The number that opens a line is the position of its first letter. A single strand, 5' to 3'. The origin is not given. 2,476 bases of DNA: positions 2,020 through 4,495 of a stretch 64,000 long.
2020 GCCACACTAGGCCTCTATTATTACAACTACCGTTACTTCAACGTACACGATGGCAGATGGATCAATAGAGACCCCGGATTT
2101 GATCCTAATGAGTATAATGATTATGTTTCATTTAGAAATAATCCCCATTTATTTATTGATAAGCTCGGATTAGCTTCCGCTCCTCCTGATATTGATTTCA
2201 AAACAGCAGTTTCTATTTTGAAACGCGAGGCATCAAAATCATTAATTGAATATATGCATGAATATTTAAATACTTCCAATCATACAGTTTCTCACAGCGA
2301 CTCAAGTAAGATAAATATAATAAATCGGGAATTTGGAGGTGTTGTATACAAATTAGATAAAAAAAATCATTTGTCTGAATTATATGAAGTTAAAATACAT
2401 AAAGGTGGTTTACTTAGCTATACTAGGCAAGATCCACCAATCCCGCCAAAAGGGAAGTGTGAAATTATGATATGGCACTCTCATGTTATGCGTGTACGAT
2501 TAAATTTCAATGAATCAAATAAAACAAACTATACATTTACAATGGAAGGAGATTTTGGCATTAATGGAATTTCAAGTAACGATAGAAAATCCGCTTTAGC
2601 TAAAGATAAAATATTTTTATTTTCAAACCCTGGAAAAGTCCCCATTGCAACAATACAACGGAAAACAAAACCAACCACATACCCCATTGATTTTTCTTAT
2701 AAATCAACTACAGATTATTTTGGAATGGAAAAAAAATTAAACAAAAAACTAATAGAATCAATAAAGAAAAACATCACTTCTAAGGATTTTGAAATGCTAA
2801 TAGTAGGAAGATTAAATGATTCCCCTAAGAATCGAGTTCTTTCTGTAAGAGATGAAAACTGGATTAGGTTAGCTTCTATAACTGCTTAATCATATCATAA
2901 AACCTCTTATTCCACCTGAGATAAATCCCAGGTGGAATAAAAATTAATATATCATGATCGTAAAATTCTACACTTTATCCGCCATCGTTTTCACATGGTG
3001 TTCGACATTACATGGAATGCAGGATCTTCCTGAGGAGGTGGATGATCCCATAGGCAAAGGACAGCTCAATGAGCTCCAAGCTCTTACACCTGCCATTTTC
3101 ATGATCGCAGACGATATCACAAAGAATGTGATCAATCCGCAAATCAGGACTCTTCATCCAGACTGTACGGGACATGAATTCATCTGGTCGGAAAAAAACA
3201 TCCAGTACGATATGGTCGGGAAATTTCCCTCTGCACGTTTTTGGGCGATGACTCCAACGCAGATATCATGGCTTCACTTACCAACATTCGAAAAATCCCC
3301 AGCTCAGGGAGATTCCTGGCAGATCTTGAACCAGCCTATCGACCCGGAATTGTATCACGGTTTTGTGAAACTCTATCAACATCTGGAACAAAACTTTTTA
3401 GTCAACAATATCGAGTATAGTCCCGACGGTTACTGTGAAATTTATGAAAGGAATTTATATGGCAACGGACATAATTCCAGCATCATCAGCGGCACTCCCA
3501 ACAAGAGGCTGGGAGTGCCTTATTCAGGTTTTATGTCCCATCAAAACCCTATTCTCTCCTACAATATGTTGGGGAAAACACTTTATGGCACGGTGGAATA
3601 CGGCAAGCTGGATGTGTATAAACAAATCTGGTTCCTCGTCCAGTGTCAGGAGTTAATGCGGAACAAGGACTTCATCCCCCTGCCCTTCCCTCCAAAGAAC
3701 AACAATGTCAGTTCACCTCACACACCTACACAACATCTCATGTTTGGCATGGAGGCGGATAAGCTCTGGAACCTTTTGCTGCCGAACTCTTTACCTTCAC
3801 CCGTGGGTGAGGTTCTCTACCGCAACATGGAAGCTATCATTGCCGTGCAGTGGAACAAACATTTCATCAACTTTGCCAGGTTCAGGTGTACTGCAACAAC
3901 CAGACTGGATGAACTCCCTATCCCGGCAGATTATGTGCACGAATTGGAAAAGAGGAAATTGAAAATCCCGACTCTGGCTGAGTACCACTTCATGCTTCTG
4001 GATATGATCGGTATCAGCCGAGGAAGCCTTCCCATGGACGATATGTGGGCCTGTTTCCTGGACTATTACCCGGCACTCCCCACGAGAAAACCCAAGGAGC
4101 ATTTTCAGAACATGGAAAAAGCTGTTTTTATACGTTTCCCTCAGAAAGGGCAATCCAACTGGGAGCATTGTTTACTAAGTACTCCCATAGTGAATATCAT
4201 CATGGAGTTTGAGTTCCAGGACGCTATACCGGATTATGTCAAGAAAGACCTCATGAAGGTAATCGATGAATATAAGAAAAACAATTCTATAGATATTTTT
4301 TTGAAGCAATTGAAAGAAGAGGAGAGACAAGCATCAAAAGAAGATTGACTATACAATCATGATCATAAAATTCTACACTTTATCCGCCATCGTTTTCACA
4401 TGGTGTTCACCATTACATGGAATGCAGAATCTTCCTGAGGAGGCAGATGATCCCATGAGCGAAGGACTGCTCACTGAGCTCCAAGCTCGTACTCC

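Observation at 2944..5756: Tandem 464/465-aa secreted paralogs after the RHS toxin with a 535-bp perfectly identical core (gene-conversion mosaic)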

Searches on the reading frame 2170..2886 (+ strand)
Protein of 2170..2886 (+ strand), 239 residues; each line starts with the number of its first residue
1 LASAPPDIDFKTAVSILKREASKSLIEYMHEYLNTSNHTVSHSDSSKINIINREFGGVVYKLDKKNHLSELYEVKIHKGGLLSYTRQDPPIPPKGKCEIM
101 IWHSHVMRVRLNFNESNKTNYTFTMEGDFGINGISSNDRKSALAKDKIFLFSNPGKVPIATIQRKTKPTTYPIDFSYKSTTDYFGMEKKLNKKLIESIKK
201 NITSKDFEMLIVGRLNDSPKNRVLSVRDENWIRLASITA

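Call 26: search_protein_families(library=pfam, proteins=[window:2170-2886:+], max_evalue=10)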
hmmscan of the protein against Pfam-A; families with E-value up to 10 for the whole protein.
window:2170-2886:+ (239 aa): 1 family
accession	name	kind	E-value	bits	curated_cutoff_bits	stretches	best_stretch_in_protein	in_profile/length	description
PF09162.16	Tap-RNA_bind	-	0.038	14.3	24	1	160-212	19-71/80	Tap, RNA-binding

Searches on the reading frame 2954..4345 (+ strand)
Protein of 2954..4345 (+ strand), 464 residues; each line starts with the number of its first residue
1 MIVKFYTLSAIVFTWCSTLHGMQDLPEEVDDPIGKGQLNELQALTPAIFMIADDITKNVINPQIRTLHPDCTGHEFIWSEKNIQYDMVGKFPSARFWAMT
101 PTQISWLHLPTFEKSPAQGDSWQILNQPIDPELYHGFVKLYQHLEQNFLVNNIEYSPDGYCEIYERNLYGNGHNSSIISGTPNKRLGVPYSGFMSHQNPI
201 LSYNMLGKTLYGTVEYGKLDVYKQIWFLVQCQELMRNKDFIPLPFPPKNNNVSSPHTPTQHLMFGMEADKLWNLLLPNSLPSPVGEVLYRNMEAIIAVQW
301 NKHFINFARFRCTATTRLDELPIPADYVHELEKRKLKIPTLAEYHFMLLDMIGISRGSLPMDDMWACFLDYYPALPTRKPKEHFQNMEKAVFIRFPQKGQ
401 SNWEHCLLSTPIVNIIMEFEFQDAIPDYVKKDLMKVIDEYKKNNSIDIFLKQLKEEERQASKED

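Call 5: search_protein_families(library=pfam, proteins=[window:2954-4345:+], max_evalue=1)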
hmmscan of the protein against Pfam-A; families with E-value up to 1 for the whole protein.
window:2954-4345:+ (464 aa): 0 families

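Call 6: search_protein_families(library=ncbifam, proteins=[window:2954-4345:+], max_evalue=1)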
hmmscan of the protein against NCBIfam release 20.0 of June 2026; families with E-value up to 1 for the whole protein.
window:2954-4345:+ (464 aa): 0 families

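Call 7: find_homologous_proteins(query=window:2954-4345:+)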
Query window:2954-4345:+ (464 aa): 2 proteins with E <= 0.001 among 1900 candidates.
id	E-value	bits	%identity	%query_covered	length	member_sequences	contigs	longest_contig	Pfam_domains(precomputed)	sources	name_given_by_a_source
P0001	0.0e+0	1101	100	100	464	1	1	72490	-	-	-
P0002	3.3e-270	915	87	95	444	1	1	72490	-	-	-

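Call 23: predict_structure(protein=window:2954-4345:+)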
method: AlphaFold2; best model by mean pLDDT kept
length: 464 residues; sequences in the alignment: 1
mean_pLDDT: 34.5   pTM: 0.22
mean pLDDT of the five models: 34.5, 30.7, 29.9, 29.1, 25.6
residues with pLDDT >= 90: 0; 70-90: 0; 50-70: 14; < 50: 450
segments of 3 or more residues with pLDDT < 50: 1-44, 46-52, 58-61, 63-434, 439-441, 446-450, 458-464
pLDDT, mean of each block of 10 residues (from residue 1): 35 40 40 46 48 49 46 41 31 26 29 31 31 36 34 31 31 25 29 29 30 29 30 32 28 26 31 35 36 30 28 32 41 40 39 34 31 28 28 28 25 29 41 47 48 52 44
secondary structure, 60 per line:
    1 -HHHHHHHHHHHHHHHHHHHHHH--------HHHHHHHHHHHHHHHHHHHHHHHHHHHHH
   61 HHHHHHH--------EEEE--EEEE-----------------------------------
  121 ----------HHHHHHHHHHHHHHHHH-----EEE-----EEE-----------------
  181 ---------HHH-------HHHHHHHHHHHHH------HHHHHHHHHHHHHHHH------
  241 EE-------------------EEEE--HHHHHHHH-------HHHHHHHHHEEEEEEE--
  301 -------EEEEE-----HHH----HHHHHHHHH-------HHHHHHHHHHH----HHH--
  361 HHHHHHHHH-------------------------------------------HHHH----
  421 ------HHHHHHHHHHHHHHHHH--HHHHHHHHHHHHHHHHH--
elements in order: H2-23 H32-67 E76-79 E82-85 H131-147 E153-155 E161-163 H200-212 H219-234 E262-265 H268-275 H283-291 E292-298 E308-312 H325-333 H341-351 H361-369 H413-416 H427-443 H446-462

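Call 25: search_protein_representatives(protein=window:2954-4345:+)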
Query: 464 residues. Proteins with E-value up to 0.001 (for the whole library): 2; up to 1e-10: 2; up to 1e-30: 2. The best 2 are listed.
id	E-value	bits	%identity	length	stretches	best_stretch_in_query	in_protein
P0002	1.1e-270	914.7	87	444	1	22-464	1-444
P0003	8.8e-96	337.9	43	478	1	55-442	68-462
